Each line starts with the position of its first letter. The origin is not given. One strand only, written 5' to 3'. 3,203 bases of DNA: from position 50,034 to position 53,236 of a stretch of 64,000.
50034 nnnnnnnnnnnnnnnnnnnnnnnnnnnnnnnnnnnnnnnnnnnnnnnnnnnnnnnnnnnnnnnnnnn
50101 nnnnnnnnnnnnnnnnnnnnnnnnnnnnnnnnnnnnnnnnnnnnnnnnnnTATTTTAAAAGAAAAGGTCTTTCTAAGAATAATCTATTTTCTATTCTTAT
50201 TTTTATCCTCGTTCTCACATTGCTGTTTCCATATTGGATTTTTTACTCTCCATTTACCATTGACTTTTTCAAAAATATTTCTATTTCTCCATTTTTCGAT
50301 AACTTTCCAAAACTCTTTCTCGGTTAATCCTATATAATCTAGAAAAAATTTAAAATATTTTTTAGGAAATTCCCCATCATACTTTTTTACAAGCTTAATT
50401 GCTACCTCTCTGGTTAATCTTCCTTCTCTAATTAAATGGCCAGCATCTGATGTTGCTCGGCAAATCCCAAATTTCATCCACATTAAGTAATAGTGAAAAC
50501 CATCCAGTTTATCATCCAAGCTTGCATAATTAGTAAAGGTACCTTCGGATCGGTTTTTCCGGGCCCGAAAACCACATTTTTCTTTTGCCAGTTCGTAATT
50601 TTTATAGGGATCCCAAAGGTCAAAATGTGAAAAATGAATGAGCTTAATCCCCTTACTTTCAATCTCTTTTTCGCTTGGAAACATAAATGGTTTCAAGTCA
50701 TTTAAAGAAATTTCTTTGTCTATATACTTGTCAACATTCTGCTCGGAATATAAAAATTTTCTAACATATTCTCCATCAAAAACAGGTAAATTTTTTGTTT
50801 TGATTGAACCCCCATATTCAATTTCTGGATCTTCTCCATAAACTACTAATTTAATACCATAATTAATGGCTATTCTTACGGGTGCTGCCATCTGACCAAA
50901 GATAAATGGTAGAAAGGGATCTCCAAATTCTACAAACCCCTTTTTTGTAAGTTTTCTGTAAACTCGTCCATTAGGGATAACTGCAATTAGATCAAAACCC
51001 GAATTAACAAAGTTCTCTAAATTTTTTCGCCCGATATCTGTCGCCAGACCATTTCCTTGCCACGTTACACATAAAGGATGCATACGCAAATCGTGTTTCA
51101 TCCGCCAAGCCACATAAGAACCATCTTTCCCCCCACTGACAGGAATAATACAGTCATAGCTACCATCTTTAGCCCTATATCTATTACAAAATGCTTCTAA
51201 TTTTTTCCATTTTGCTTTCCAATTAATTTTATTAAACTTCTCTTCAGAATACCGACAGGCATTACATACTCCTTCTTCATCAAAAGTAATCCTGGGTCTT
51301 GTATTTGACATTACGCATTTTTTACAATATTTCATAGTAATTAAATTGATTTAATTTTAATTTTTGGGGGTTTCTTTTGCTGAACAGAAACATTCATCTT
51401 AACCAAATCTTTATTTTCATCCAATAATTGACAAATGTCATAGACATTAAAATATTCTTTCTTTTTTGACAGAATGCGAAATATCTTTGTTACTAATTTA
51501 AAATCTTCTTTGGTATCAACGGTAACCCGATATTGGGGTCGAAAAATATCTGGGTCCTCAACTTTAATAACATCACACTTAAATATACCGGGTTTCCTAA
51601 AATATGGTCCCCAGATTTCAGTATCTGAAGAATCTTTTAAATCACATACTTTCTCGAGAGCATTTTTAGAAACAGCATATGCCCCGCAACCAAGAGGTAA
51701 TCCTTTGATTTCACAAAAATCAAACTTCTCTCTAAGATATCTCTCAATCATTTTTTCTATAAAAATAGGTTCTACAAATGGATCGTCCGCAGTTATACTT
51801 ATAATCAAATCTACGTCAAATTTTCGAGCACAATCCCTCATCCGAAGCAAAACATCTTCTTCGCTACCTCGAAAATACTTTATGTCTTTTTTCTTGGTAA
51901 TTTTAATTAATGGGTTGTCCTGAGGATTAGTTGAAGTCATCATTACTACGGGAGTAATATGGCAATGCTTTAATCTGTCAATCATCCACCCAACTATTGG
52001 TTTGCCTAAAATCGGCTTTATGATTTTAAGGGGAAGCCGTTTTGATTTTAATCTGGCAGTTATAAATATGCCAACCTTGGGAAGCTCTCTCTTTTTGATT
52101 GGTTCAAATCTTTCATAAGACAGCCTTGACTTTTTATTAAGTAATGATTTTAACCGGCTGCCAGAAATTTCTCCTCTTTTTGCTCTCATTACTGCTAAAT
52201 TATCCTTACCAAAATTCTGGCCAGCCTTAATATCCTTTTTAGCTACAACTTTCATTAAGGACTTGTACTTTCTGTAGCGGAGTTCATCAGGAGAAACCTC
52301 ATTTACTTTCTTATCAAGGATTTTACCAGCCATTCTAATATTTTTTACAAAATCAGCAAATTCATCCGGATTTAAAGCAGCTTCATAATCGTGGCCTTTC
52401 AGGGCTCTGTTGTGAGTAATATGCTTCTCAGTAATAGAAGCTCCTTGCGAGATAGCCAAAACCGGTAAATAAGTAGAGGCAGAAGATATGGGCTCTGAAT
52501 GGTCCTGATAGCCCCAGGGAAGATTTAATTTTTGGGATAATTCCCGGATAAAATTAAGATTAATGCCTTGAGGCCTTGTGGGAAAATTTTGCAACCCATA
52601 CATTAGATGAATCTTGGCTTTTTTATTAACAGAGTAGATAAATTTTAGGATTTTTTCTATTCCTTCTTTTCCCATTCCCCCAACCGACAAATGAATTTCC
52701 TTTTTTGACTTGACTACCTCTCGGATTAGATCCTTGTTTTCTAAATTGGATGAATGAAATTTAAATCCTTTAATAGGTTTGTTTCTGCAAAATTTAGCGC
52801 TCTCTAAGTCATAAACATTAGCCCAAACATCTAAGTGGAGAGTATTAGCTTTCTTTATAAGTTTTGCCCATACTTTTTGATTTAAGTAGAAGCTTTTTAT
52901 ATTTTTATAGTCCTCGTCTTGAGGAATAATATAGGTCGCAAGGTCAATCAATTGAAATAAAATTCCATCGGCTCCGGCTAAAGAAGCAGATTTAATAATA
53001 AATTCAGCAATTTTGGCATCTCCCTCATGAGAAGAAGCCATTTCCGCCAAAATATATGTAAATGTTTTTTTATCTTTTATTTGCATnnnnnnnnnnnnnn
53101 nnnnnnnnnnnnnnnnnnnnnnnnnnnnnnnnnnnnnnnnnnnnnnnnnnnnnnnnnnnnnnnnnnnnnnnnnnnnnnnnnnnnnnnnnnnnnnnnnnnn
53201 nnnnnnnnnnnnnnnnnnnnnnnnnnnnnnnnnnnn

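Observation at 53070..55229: Two tandem glycosyltransferase paralogues fused by loss of a single A; the 5' ends appear homogenised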

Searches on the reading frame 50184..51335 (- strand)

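Call 18: search_protein_families(library=ncbifam, proteins=[window:50184-51335:-], max_evalue=0.00001)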
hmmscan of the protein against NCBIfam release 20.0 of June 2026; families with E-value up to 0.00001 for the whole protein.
window:50184-51335:- (383 aa): 1 family
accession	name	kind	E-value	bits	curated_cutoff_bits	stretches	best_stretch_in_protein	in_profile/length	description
TIGR03573.1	WbuX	subfamily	1.3e-116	389.9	203.2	1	1-347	1-344/344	N-acetyl sugar amidotransferase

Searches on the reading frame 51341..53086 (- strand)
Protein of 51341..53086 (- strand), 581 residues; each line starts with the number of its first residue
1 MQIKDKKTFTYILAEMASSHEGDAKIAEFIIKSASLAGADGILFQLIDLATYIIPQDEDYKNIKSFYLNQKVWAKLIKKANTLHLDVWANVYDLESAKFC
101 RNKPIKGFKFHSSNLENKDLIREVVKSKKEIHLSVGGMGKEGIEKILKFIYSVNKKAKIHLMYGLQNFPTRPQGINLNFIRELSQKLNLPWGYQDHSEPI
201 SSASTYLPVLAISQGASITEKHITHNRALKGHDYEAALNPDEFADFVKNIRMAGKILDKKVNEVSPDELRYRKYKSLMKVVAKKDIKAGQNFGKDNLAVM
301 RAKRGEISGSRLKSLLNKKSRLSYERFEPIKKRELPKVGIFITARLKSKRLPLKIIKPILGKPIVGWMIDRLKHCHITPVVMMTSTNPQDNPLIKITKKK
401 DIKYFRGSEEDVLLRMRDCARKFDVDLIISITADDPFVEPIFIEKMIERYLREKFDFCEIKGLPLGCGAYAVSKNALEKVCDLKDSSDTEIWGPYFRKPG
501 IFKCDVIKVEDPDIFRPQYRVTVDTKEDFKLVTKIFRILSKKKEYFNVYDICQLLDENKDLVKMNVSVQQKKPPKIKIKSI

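Call 18: search_protein_families(library=ncbifam, proteins=[window:51341-53086:-], max_evalue=0.00001)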
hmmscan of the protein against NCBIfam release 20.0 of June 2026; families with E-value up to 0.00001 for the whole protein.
window:51341-53086:- (581 aa): 6 families
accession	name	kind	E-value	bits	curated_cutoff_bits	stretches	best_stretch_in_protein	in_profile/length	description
TIGR03569.1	NeuB_NnaB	equivalog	7.4e-50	169.9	399.65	1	10-326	1-325/329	N-acetylneuraminate synthase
TIGR03586.1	PseI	equivalog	7.2e-36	124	340.25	1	10-324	2-321/327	pseudaminic acid synthase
NF003952.0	PRK05450.1-5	subfamily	1e-12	47.8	193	1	338-454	3-120/250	3-deoxy-manno-octulosonate cytidylyltransferase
NF009905.0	PRK13368.1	subfamily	2.6e-10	40.1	255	1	338-452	3-116/243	3-deoxy-manno-octulosonate cytidylyltransferase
NF003948.0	PRK05450.1-1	equivalog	1.4e-06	27.7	281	0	337-456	5-126/248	3-deoxy-manno-octulosonate cytidylyltransferase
TIGR00466.1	kdsB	equivalog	3.5e-06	26.6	155.2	0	340-456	5-122/241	3-deoxy-manno-octulosonate cytidylyltransferase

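Call 54: find_homologous_proteins(query=window:51344-53086:-, max_evalue=1e-20)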
Query window:51344-53086:- (581 aa): 316 proteins with E <= 1e-20 among 8000 candidates; the best 120 are listed.
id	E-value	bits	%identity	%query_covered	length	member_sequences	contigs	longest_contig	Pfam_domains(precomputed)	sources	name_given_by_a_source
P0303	0.0e+0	1043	81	98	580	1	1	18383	PF03102.21,PF02348.26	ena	-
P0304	1.3e-285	967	72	100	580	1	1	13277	PF03102.21,PF02348.26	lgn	-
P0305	4.4e-283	958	73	99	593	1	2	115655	PF03102.21,PF12804.14,PF02348.26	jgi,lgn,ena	-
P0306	1.5e-280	950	73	99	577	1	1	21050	PF03102.21,PF02348.26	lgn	-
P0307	3.2e-276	936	72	98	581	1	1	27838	PF03102.21,PF02348.26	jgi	-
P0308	1.1e-275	934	70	99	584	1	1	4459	PF03102.21,PF12804.14,PF02348.26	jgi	-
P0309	1.4e-272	924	69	99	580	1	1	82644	PF03102.21,PF12804.14,PF02348.26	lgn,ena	-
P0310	4.3e-272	922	69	99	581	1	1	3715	PF03102.21,PF02348.26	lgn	-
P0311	1.2e-271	921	70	99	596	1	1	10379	PF03102.21,PF02348.26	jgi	jgi:sialic acid synthase SpsE/spore coat polysaccharide biosynthesis protein SpsF (cytidylyltransfer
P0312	1.5e-271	920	69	99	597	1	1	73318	PF03102.21,PF02348.26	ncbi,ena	-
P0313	2.2e-270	917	70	98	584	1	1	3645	PF03102.21,PF02348.26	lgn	-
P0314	4.2e-268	909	71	99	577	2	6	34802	PF03102.21,PF02348.26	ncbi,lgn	-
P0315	4.2e-266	902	68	98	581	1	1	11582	PF03102.21,PF12804.14,PF02348.26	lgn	-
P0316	3.3e-263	893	69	99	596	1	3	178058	PF03102.21,PF02348.26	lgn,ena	-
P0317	1.0e-262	891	66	99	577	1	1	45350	PF03102.21,PF12804.14,PF02348.26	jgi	jgi:N,N'-diacetyllegionaminate synthase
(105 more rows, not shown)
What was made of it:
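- The neighbouring NeuB-cytidylyltransferase fusion is conserved (call 54).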

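Call 55: find_encoding_contigs(protein=P0303, flank=10000, max_places=3)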
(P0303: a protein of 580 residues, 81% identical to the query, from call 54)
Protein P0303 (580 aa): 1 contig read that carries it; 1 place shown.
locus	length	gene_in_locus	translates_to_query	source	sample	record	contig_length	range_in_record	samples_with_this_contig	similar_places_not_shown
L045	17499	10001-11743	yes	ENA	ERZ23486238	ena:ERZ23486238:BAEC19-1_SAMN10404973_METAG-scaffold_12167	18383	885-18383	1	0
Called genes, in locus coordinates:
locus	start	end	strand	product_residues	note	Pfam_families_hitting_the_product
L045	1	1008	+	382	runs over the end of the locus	PF00155:Aminotran_1_2, PF00266:Aminotran_5, PF01041:DegT_DnrJ_EryC1, PF01053:Cys_Met_Meta_PP (weak), PF01212:Beta_elim_lyase (faint)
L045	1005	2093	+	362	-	-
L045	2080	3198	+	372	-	PF00535:Glycos_transf_2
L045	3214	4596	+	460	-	PF02310:B12-binding, PF04055:Radical_SAM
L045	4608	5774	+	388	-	PF00465:Fe-ADH, PF13685:Fe-ADH_2, PF25137:ADH_Fe_C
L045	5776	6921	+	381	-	PF01041:DegT_DnrJ_EryC1, PF01053:Cys_Met_Meta_PP (weak), PF00155:Aminotran_1_2, PF00266:Aminotran_5 (weak), PF01212:Beta_elim_lyase (weak)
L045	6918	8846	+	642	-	PF02310:B12-binding, PF04055:Radical_SAM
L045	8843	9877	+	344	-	PF04055:Radical_SAM, PF13186:SPASM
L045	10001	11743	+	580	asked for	PF03102:NeuB, PF02348:CTP_transf_3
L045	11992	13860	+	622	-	PF03102:NeuB, PF08666:SAF, PF01135:PCMT, PF01209:Ubie_methyltran, PF02353:CMAS, PF13489:Methyltransf_23, PF08241:Methyltransf_11, PF08242:Methyltransf_12, +6 more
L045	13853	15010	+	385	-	PF02350:Epimerase_2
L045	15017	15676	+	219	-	PF02585:PIG-L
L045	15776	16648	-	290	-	-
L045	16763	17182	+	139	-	PF25084:LbH_EIF2B (faint), PF25087:GMPPB_C (faint), PF14602:Hexapep_2 (faint), PF00132:Hexapep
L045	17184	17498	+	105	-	?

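Call 56: find_encoding_contigs(protein=P0305, flank=10000, max_places=3)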
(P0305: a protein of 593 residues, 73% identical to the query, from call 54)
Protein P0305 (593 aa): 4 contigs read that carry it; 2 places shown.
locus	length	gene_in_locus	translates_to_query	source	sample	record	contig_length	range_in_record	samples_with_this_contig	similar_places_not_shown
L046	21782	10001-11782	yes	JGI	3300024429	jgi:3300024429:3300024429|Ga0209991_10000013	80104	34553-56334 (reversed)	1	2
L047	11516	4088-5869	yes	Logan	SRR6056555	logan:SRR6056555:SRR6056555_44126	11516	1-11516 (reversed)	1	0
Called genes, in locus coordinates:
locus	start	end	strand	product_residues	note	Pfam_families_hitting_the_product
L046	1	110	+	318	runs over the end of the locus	PF01073:3Beta_HSD, PF01370:Epimerase, PF02719:Polysacc_synt_2 (faint), PF16363:GDP_Man_Dehyd, PF07993:NAD_binding_4 (faint), PF13460:NAD_binding_10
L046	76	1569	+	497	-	PF01943:Polysacc_synt, PF13440:Polysacc_synt_3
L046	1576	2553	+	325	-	PF00288:GHMP_kinases_N, PF08544:GHMP_kinases_C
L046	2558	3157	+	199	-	PF13580:SIS_2, PF01380:SIS (weak)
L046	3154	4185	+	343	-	PF01073:3Beta_HSD, PF01370:Epimerase, PF04321:RmlD_sub_bind, PF13460:NAD_binding_10 (faint), PF16363:GDP_Man_Dehyd, PF07993:NAD_binding_4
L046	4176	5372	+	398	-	PF00483:NTP_transferase, PF12804:NTP_transf_3, PF00702:Hydrolase, PF13419:HAD_2, PF08645:PNK3P, PF13242:Hydrolase_like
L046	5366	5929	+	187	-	PF00908:dTDP_sugar_isom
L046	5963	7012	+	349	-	PF13353:Fer4_12 (weak), PF04055:Radical_SAM, PF13186:SPASM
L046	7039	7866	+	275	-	PF01370:Epimerase (weak)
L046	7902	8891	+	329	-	PF01073:3Beta_HSD, PF01370:Epimerase, PF02719:Polysacc_synt_2, PF04321:RmlD_sub_bind, PF16363:GDP_Man_Dehyd, PF13460:NAD_binding_10 (weak), PF07993:NAD_binding_4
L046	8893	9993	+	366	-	PF00535:Glycos_transf_2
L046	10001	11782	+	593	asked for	PF03102:NeuB, PF02348:CTP_transf_3, PF12804:NTP_transf_3 (weak)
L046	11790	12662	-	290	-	-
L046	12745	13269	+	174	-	PF13302:Acetyltransf_3, PF13420:Acetyltransf_4, PF00583:Acetyltransf_1, PF13523:Acetyltransf_8, PF13508:Acetyltransf_7 (weak)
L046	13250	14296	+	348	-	PF03102:NeuB, PF08666:SAF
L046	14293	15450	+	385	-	PF02350:Epimerase_2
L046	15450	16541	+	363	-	PF01041:DegT_DnrJ_EryC1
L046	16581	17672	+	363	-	PF02388:FemAB, PF04339:FemAB_like, PF13480:Acetyltransf_6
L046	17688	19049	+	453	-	-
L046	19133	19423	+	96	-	-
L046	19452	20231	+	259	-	PF01269:Fibrillarin (faint), PF02475:TRM5-TYW2_MTfase (weak), PF05050:Methyltransf_21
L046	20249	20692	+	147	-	PF13489:Methyltransf_23, PF13847:Methyltransf_31, PF09445:Methyltransf_15, PF13649:Methyltransf_25, PF08241:Methyltransf_11, PF08242:Methyltransf_12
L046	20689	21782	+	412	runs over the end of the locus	-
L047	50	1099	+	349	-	PF13353:Fer4_12 (weak), PF04055:Radical_SAM, PF13186:SPASM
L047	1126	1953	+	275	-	PF01370:Epimerase (weak)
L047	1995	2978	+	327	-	PF01073:3Beta_HSD, PF01370:Epimerase, PF02719:Polysacc_synt_2, PF04321:RmlD_sub_bind, PF13460:NAD_binding_10 (weak), PF16363:GDP_Man_Dehyd, PF07993:NAD_binding_4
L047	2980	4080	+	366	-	PF00535:Glycos_transf_2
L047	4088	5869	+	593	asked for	PF03102:NeuB, PF02348:CTP_transf_3, PF12804:NTP_transf_3 (weak)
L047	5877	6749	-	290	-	-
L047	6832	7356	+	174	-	PF13302:Acetyltransf_3, PF13420:Acetyltransf_4, PF00583:Acetyltransf_1, PF13523:Acetyltransf_8, PF13508:Acetyltransf_7 (weak)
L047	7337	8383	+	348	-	PF03102:NeuB, PF08666:SAF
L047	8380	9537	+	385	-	PF02350:Epimerase_2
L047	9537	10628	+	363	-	PF01041:DegT_DnrJ_EryC1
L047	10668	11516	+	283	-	?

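Call 74: list_cluster_members(proteins=[window:53073-54152:-, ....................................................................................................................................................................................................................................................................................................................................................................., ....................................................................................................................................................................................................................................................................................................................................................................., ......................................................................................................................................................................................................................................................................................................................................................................, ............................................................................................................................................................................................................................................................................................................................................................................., window:49185-50150:-, window:51344-53086:-])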
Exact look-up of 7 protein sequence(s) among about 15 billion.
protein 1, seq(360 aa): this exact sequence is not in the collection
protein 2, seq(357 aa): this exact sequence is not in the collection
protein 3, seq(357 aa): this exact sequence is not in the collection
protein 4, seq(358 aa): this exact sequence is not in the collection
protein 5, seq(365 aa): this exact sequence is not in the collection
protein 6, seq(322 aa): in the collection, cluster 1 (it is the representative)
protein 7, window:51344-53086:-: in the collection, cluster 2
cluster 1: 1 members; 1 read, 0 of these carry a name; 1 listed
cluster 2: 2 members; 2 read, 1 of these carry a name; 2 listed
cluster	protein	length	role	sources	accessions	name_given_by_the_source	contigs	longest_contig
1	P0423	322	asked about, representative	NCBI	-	-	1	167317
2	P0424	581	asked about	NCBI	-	-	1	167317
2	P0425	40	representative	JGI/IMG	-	hypothetical protein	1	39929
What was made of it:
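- Tried and rejected: None is in the 15-billion-protein collection, so there is no independent assembly with separate genes (call 74).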
